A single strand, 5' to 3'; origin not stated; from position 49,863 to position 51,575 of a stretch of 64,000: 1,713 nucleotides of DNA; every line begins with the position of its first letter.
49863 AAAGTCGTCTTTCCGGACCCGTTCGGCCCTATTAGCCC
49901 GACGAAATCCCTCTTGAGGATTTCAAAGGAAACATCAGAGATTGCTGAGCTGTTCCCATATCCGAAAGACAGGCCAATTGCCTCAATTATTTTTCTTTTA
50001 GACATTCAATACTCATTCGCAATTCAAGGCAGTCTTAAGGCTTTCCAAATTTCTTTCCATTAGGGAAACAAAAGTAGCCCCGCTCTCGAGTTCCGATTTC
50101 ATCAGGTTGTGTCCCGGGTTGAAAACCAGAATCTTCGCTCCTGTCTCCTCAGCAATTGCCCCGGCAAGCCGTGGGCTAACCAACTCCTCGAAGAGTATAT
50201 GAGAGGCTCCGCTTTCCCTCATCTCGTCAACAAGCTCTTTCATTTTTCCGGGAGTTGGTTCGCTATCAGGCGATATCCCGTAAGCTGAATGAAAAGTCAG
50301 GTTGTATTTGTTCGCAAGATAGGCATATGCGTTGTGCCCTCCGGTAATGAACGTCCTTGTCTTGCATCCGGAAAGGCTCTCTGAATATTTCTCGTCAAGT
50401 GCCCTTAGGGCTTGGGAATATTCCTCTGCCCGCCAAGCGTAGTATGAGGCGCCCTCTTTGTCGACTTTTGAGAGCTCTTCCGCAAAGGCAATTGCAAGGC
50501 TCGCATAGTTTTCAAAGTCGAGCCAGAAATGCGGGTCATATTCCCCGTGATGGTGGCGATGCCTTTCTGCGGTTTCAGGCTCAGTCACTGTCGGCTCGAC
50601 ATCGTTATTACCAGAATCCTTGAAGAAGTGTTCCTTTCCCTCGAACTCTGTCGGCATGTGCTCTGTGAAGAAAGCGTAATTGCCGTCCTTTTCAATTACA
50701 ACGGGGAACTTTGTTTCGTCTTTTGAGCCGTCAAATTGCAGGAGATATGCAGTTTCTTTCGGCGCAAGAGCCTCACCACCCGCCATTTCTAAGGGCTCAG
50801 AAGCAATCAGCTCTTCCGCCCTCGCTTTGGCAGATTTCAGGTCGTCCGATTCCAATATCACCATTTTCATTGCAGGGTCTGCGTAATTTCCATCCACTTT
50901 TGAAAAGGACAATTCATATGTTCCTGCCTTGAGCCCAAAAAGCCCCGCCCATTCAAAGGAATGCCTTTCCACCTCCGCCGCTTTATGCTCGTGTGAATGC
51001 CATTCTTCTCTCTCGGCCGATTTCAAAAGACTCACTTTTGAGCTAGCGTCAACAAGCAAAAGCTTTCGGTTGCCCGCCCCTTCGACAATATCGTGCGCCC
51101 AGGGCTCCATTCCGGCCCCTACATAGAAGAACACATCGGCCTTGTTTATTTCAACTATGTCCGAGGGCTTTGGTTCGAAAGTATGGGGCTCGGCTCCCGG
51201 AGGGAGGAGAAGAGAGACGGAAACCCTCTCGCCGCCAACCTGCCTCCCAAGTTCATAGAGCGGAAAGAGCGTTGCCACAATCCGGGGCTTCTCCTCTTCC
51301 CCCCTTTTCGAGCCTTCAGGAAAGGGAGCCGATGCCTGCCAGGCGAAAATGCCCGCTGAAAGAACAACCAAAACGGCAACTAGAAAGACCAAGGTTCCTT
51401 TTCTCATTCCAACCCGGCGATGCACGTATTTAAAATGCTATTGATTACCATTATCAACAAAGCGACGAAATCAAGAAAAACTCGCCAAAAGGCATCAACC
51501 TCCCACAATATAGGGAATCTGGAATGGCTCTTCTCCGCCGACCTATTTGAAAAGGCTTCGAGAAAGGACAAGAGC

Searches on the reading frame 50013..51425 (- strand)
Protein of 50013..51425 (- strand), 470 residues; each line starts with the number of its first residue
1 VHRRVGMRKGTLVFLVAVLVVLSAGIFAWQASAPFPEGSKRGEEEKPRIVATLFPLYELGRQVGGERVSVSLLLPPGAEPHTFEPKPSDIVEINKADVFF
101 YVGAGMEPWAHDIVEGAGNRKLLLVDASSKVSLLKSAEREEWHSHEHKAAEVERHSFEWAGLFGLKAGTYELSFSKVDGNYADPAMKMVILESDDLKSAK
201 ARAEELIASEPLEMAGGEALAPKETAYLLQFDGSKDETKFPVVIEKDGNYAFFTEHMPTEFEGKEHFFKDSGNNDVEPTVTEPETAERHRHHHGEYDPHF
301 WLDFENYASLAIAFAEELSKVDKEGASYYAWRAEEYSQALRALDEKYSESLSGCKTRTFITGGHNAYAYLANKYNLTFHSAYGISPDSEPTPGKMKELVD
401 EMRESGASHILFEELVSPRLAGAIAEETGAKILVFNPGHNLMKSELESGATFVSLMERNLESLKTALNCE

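Call 45: search_protein_families(library=ncbifam, proteins=[window:50013-51425:-], max_evalue=0.00001)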
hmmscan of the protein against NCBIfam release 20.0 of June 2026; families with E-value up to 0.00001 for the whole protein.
window:50013-51425:- (470 aa): 8 families
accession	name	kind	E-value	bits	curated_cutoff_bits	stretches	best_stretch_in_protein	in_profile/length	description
NF040870.1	AztC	equivalog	3.1e-50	171.2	350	2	276-467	83-277/277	zinc ABC transporter substrate-binding protein AztC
NF033605.1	Zn_bnd_ABC_AdcA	exception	4.4e-45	154.6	700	2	274-468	130-323/517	zinc ABC transporter substrate-binding lipoprotein AdcA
NF053842.1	MnTportMntCDein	equivalog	2.5e-41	141.7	400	2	284-461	97-276/281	manganese ABC transporter substrate-binding protein MntC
NF053703.1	Mn_SBP_EfaA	exception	4.2e-30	105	485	2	252-467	101-309/310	Mn/Fe ABC transporter substrate-binding lipoprotein EfaA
NF047355.1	ABC_bind_Mn_Staph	exception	8.3e-29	100.8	500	2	283-466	124-307/309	manganese ABC transporter substrate-binding lipoprotein MntC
NF007091.2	PRK09545.1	equivalog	7.5e-27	94.3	268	2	277-456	130-308/318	zinc ABC transporter substrate-binding protein ZnuA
NF040928.1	ABC_lipo_SloC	subfamily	1.1e-25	90.4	525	2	290-467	125-302/304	metal ABC transporter substrate-binding lipoprotein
TIGR03772.1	anch_rpt_subst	equivalog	6.2e-25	87.8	350.45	2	290-467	310-485/486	anchored repeat ABC transporter, substrate-binding protein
